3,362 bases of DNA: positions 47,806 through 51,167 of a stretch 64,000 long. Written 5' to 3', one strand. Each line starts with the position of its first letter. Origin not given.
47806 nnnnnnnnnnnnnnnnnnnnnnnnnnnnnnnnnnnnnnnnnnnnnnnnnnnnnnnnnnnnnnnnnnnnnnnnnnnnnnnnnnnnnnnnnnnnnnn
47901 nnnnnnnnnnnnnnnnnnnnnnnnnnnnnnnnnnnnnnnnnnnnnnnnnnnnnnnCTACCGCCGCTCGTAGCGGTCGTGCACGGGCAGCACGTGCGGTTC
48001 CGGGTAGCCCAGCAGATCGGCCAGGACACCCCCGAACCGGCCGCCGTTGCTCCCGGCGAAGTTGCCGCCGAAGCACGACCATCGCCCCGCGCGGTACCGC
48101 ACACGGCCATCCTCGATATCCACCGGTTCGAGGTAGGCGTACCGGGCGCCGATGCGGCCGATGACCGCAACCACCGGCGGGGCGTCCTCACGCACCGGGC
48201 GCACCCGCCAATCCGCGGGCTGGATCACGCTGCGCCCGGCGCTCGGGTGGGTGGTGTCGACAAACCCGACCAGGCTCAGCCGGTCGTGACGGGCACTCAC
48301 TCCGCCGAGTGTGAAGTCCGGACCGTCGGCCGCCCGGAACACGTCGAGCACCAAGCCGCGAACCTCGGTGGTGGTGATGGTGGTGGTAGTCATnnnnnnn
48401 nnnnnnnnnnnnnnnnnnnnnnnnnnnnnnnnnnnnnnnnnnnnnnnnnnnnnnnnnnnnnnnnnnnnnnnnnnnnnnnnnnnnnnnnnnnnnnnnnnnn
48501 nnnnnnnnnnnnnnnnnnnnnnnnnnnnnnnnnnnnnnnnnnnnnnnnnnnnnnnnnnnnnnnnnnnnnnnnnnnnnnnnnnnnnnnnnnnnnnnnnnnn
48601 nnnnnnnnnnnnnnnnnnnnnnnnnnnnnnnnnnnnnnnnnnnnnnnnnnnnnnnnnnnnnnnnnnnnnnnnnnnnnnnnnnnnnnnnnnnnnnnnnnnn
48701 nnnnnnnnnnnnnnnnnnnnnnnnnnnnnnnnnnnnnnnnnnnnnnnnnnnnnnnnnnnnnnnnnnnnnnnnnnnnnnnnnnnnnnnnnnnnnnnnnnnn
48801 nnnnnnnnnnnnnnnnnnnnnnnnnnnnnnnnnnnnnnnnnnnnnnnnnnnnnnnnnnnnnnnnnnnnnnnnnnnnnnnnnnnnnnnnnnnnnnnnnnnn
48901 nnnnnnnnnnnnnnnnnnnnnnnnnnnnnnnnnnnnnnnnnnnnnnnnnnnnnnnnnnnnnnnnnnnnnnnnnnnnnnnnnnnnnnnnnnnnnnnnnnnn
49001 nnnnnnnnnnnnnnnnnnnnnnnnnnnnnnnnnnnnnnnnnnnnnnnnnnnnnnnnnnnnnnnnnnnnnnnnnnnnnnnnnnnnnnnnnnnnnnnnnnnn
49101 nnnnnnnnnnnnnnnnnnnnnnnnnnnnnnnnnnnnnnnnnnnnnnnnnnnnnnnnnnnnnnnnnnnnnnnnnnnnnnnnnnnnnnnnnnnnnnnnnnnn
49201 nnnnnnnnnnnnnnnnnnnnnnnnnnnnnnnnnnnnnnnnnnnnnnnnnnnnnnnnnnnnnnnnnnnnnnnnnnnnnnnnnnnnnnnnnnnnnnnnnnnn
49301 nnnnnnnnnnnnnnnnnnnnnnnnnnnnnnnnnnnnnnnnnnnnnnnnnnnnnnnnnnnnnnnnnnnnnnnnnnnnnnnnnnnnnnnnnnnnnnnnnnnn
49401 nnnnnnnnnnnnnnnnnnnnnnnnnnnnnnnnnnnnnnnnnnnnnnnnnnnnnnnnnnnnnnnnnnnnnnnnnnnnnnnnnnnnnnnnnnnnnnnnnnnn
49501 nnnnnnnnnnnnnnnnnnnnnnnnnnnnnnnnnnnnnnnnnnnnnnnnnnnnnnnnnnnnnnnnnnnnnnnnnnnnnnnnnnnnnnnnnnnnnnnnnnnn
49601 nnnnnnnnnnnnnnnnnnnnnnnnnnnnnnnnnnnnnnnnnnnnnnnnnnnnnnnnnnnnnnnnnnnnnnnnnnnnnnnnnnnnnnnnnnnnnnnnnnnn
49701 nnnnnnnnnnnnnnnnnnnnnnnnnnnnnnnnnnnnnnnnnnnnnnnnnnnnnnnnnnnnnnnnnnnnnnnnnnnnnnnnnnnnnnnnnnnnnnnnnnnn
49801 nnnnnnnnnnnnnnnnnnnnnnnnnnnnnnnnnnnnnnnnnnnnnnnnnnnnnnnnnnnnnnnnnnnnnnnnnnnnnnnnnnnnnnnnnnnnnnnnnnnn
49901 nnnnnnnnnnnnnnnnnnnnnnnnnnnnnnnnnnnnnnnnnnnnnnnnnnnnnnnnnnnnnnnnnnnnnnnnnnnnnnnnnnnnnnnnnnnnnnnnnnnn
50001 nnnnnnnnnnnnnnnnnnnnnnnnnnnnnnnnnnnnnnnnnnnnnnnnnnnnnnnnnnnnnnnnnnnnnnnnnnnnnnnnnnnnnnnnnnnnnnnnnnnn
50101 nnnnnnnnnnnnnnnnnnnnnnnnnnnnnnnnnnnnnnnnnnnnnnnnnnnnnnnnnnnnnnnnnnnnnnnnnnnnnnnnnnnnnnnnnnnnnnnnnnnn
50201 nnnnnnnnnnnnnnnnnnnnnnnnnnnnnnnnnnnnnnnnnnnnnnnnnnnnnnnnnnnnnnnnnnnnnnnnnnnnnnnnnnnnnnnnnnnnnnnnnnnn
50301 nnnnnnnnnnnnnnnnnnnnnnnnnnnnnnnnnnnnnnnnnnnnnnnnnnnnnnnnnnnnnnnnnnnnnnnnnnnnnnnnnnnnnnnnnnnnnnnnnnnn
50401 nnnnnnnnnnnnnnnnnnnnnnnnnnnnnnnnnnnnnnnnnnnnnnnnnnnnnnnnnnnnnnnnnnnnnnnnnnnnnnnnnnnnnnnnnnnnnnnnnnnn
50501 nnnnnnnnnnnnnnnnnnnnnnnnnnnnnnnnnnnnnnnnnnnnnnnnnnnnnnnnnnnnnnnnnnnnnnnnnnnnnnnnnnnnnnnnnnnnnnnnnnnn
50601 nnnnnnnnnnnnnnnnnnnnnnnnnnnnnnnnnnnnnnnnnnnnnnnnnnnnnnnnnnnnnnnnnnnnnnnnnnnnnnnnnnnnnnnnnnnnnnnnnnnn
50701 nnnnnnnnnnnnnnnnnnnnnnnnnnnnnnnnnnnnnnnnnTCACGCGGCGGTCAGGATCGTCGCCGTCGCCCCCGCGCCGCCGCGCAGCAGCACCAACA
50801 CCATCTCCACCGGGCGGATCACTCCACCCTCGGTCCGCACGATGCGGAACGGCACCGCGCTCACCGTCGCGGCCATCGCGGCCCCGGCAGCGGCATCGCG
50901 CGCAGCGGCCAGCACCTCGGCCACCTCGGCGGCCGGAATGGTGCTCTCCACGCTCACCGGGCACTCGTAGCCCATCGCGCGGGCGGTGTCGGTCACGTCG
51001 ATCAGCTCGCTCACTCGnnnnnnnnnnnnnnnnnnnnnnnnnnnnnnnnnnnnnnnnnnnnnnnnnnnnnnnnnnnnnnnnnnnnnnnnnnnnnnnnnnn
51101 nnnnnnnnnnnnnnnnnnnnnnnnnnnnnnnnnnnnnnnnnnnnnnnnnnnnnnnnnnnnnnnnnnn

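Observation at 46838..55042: Six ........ double-palindrome operators front a co-directional cluster of small genes around a ParB/KorB-like gene (candidate leading-region regulon)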

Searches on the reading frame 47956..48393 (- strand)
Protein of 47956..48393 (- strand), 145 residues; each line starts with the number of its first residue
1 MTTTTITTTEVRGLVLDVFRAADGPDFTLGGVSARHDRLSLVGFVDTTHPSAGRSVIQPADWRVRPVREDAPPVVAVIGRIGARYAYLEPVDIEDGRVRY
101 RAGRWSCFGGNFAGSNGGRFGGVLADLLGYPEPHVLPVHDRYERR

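Call 9: search_protein_families(library=pfam, max_evalue=0.01, proteins=[window:47956-48393:-])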
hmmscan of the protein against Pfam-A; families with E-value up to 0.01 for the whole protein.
window:47956-48393:- (145 aa): 0 families

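Call 50: search_protein_families(library=ncbifam, max_evalue=0.01, proteins=[window:47956-48393:-])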
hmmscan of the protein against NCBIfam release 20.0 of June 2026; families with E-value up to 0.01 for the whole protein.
window:47956-48393:- (145 aa): 0 families

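Call 51: search_protein_families(library=phrogs, max_evalue=0.01, proteins=[window:47956-48393:-])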
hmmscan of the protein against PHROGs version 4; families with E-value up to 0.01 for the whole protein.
window:47956-48393:- (145 aa): 1 family
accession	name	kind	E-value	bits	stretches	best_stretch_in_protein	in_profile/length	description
phrog_6045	-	unknown function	1.2e-19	71.5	1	11-143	8-131/132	-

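Call 74: find_homologous_proteins(query=window:47956-48393:-, max_evalue=0.001)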
Query window:47956-48393:- (145 aa): 3 proteins with E <= 0.001 among 99 candidates.
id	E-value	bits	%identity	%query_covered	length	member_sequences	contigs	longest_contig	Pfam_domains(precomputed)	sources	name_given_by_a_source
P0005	3.6e-89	314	99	97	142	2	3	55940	PF26991.1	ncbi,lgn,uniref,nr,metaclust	ncbi:hypothetical protein IU414_27265 [Nocardia farcinica]|uniref:hypothetical protein n=1 Tax=Nocar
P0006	8.0e-16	76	43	92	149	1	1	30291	PF26991.1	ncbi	ncbi:hypothetical protein [Nocardia sp. NPDC004722]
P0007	9.3e-15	73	42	92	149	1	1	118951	PF26991.1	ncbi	ncbi:hypothetical protein [Nocardia heshunensis]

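Call 84: predict_structure(alignment_id=A3)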
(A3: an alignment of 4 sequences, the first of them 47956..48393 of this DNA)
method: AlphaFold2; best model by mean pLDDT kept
length: 145 residues; sequences in the alignment: 4
mean_pLDDT: 37.2   pTM: 0.26
mean pLDDT of the five models: 37.2, 36.7, 32.9, 31.9, 31.2
residues with pLDDT >= 90: 0; 70-90: 0; 50-70: 4; < 50: 141
segments of 3 or more residues with pLDDT < 50: 1-68, 71-93, 96-145
pLDDT, mean of each block of 10 residues (from residue 1): 29 29 32 39 40 38 46 45 40 48 30 35 46 31 24
secondary structure, 60 per line:
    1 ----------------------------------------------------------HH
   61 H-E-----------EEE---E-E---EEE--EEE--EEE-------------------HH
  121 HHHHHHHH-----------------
elements in order: E75-77 E87-89 E92-94 E97-99 H119-128

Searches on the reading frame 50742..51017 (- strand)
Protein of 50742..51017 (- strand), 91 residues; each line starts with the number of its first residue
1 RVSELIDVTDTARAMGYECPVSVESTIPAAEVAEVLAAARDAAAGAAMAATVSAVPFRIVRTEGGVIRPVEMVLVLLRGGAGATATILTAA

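Call 9: search_protein_families(library=pfam, max_evalue=0.01, proteins=[window:50742-51017:-])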
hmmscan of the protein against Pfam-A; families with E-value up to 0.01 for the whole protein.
window:50742-51017:- (91 aa): 0 families

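Call 50: search_protein_families(library=ncbifam, max_evalue=0.01, proteins=[window:50742-51017:-])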
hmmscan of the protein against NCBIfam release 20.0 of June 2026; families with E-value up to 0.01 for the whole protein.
window:50742-51017:- (91 aa): 0 families

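Call 51: search_protein_families(library=phrogs, max_evalue=0.01, proteins=[window:50742-51017:-])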
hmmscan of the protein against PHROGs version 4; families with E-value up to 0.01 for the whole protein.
window:50742-51017:- (91 aa): 0 families

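Call 78: find_homologous_proteins(query=window:50742-51017:-, max_evalue=0.001)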
Query window:50742-51017:- (91 aa): 2 proteins with E <= 0.001 among 56 candidates.
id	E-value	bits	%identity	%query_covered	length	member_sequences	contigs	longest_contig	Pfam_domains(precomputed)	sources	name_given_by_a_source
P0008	4.0e-44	166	100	99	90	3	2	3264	-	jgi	jgi:hypothetical protein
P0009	9.1e-13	66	87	48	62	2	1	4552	-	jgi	-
